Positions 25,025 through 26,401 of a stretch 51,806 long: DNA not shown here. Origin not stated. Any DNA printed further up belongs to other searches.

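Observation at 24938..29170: AT-rich island encoding a four-gene restriction-modification operon with two C5-methyltransferases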

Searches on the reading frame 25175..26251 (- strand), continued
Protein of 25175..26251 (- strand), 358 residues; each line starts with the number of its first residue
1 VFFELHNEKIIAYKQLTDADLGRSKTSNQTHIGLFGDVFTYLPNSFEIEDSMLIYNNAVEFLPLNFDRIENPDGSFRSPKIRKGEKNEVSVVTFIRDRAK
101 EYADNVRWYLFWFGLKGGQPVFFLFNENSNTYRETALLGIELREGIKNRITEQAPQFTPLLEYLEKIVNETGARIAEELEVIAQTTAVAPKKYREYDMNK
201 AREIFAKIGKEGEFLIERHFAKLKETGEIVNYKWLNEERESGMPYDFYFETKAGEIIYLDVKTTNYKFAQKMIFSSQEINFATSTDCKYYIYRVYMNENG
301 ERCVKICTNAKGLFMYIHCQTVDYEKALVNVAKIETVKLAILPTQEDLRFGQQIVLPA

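Call 29: search_dna_similar(query=window:25175-26251:-, collection=plasmids, mode=protein, max_rows=20, max_evalue=0.001)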
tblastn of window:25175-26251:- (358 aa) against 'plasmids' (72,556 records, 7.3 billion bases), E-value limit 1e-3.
Records with a match: 728; places in all: 737; records where one place covers at least 80% of the query: 0.
Best place of each record, by identity: <60% 728.
By first word of the organism name: Escherichia 257; Klebsiella 208; Acinetobacter 53; Salmonella 52; Citrobacter 44; Enterobacter 41; Shigella 13; Aeromonas 12; Providencia 9; Shewanella 9; and 9 more.
By predicted mobility (MOB-suite, as given by PLSDB): conjugative 545; mobilizable 107; non-mobilizable 76.
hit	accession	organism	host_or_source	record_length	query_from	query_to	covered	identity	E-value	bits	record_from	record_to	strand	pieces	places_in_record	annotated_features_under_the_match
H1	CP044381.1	Klebsiella pneumoniae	Homo sapiens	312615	130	327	55%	24.3%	8e-6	56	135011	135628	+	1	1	DUF3883 domain-containing protein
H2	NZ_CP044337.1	Enterobacter hormaechei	Homo sapiens,tissue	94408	130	327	55%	24.3%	9e-6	55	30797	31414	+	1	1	DUF3883 domain-containing protein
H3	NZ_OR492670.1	Acinetobacter gerneri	-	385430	130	331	56%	23.4%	3e-5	54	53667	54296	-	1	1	none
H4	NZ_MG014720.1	Escherichia coli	Duck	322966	130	327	55%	23.8%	1e-5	55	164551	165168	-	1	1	DUF3883 domain-containing protein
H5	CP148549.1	Escherichia coli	-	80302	130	327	55%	23.8%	3e-5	54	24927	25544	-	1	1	none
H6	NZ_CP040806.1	Escherichia fergusonii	chicken,cell culture,feces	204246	130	327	55%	23.8%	3e-5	54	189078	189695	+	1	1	DUF3883 domain-containing protein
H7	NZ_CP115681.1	Klebsiella oxytoca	Homo sapiens,blood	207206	130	327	55%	23.8%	3e-5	54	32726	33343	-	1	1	DUF3883 domain-containing protein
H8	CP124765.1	Klebsiella michiganensis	Homo sapiens,Rectal Swab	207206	130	327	55%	23.8%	3e-5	54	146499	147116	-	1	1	DUF3883 domain-containing protein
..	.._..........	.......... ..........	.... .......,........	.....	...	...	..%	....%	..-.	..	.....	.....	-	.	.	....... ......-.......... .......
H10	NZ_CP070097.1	Escherichia coli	Homo sapiens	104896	130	327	55%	23.8%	3e-5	54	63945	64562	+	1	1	none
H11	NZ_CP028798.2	Acinetobacter junii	Culture,Sewage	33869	130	327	55%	23.8%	3e-5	54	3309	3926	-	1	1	DUF3883 domain-containing protein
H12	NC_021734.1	Acinetobacter baumannii BJAB0715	-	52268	130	327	55%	23.8%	3e-5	54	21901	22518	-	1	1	DUF3883 domain-containing protein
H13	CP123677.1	Salmonella enterica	animal-swine-market swine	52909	130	327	55%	23.8%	3e-5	54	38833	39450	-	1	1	DUF3883 domain-containing protein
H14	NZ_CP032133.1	Acinetobacter chinensis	Culture,Sewage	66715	130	327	55%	23.8%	3e-5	54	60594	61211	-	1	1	DUF3883 domain-containing protein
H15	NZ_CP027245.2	Acinetobacter baumannii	Homo sapiens,Pure Culture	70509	130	327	55%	23.8%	3e-5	54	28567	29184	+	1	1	DUF3883 domain-containing protein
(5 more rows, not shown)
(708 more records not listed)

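Call 54: find_related_loci(query=A1, collection=genome_contigs, flank=6000)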
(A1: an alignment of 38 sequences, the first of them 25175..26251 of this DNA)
Query A1 (358 aa) in genome_contigs; peptide patterns used: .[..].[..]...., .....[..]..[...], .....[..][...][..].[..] (x = any residue, [..] = any of these).
246 stretches matched a pattern; 51 encode a relative of the query (tblastn E <= 1e-3); 50 distinct loci.
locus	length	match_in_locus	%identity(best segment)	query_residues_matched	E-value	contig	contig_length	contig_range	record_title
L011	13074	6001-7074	93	1-358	0e+0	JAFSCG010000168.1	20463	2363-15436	MAG: Clostridia bacterium isolate RGIG3011 Goat_Rectum-3__c592941, whole genome shotgun sequence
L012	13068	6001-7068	81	1-356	0e+0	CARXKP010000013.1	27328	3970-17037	MAG TPA_asm: uncultured Eubacteriales bacterium isolate MGBC157798 genome assembly, contig: MGBC157798.13, whole genome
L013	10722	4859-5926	80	1-356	0e+0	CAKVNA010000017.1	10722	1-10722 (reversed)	MAG: uncultured Clostridia bacterium isolate REFINED_METABAT215_TOP10_CONTIGS_1500_ASSEMBLY_K77_MERGED__Hadza_MoBio_hadz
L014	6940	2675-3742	80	1-356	0e+0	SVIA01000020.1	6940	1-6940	MAG: Clostridiales bacterium isolate SIG398 NODE_161569_length_6940_cov_1.776604, whole genome shotgun sequence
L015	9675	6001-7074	88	1-358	0e+0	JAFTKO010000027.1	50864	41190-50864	MAG: Clostridia bacterium isolate RGIG3903 Roe_deer_Cecum-2__c2615, whole genome shotgun sequence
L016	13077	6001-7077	62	1-358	1e-151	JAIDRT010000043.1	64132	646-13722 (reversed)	MAG: Clostridia bacterium isolate SC0362_comb_6 SC0362_comb_6_contig_43, whole genome shotgun sequence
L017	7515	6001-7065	58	1-356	4e-137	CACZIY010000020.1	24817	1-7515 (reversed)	MAG: Ruminococcaceae bacterium isolate RUG12659 genome assembly, contig: RUG12659_asm_20, whole genome shotgun sequence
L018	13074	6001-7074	54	1-356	5e-130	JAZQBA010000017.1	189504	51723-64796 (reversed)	MAG: Acutalibacteraceae bacterium isolate T1900044642_TS20190108.MAGScoT_cleanbin_000010 SGB_1278_k141_8789, whole genom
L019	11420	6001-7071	54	1-356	9e-125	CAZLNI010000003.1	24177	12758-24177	MAG TPA_asm: uncultured Muribaculaceae bacterium isolate SRP287540_co2_381 genome assembly, contig: NODE_2157_length_241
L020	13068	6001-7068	50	1-356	3e-118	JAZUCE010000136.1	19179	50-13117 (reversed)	MAG: Faecalimonas sp. isolate T1900045314_YK20190003.MAGScoT_cleanbin_000053 SGB_6275_k141_857107, whole genome shotgun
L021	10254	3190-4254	57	1-356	2e-133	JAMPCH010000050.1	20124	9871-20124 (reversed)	MAG: Roseburia sp. isolate NALB_7821b_33 Scaffold_#50__SCF_050___20124_bp, whole genome shotgun sequence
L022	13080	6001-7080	51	1-356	2e-118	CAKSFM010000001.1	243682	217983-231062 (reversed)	MAG: uncultured Clostridia bacterium isolate REFINED_METABAT215_TOP10_CONTIGS_1500_ASSEMBLY_K77_MERGED__Hadza_PheChl_Fib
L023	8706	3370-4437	50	2-356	1e-115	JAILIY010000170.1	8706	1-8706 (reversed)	MAG: Acholeplasmatales bacterium isolate RUI162 k141_7118777_flag=0_multi=26.9120_len=8706, whole genome shotgun sequenc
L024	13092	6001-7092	50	1-356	9e-114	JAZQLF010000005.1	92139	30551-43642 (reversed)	MAG: Acutalibacteraceae bacterium isolate T1900044611_TS20190077.MAGScoT_cleanbin_000004 SGB_800_k141_46647, whole genom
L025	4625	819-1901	48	1-358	8e-102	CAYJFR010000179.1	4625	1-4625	MAG TPA_asm: uncultured Desulfovibrionaceae bacterium isolate ERP123703_co2_187 genome assembly, contig: NODE_14331_leng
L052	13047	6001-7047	39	15-356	1e-69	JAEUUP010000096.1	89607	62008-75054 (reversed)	MAG: Saprospiraceae bacterium isolate new MAG-358 k141_3288817, whole genome shotgun sequence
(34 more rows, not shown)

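Call 59: search_protein_families(library=pfam, proteins=[L020:907-3636:+, L020:3649-5034:+, L020:5038-5985:+, L052:1775-4105:+, L052:4944-5717:+, L052:6055-7053:+], max_evalue=0.001)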
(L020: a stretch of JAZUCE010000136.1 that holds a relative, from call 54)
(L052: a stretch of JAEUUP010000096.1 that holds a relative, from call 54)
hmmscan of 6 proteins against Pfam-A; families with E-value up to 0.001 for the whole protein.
L020:907-3636:+ (909 aa): 4 families
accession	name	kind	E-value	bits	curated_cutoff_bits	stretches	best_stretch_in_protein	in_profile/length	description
PF24718.1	HTH_73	-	9.7e-19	67.5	27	1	357-425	2-69/71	HTH-like domain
PF07728.20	AAA_5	-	1.7e-16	60.9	22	1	627-806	2-139/139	AAA domain (dynein-related subfamily)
PF13245.12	AAA_19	-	9e-06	26.3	25.1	1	626-755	13-115/134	AAA domain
PF00004.35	AAA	-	4.7e-05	24.3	21.2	0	723-809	50-126/131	ATPase family associated with various cellular activities (AAA)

L020:3649-5034:+ (461 aa): 1 family
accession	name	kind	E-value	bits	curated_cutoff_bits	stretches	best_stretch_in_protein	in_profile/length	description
PF10117.15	McrBC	-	1.1e-65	222.2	23.9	1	64-403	1-318/318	McrBC 5-methylcytosine restriction system component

L020:5038-5985:+ (315 aa): 1 family
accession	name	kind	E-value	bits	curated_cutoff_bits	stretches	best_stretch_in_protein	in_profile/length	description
PF00145.23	DNA_methylase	-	1.6e-87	294.4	22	1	4-311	1-323/324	C-5 cytosine-specific DNA methylase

L052:1775-4105:+ (776 aa): 1 family
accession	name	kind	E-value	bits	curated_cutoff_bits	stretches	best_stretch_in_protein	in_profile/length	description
PF01804.23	Penicil_amidase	-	1.6e-118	398.1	21.3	1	84-764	2-673/675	Penicillin amidase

L052:4944-5717:+ (257 aa): 1 family
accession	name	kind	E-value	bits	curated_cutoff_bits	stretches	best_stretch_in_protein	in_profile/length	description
PF13391.12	HNH_2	-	3.2e-11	43.4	21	1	151-202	1-66/66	HNH endonuclease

L052:6055-7053:+ (332 aa): 1 family
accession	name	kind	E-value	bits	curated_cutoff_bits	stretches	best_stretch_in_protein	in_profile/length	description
PF13020.12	NOV_C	-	5.7e-13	49.2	22.1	1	194-278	9-88/91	Protein NO VEIN, C-terminal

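Call 98: search_dna_similar(query=window:25175-26251:-, collection=phages, mode=protein, max_rows=10, max_evalue=0.001)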
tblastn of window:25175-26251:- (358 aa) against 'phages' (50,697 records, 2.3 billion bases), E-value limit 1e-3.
No match.
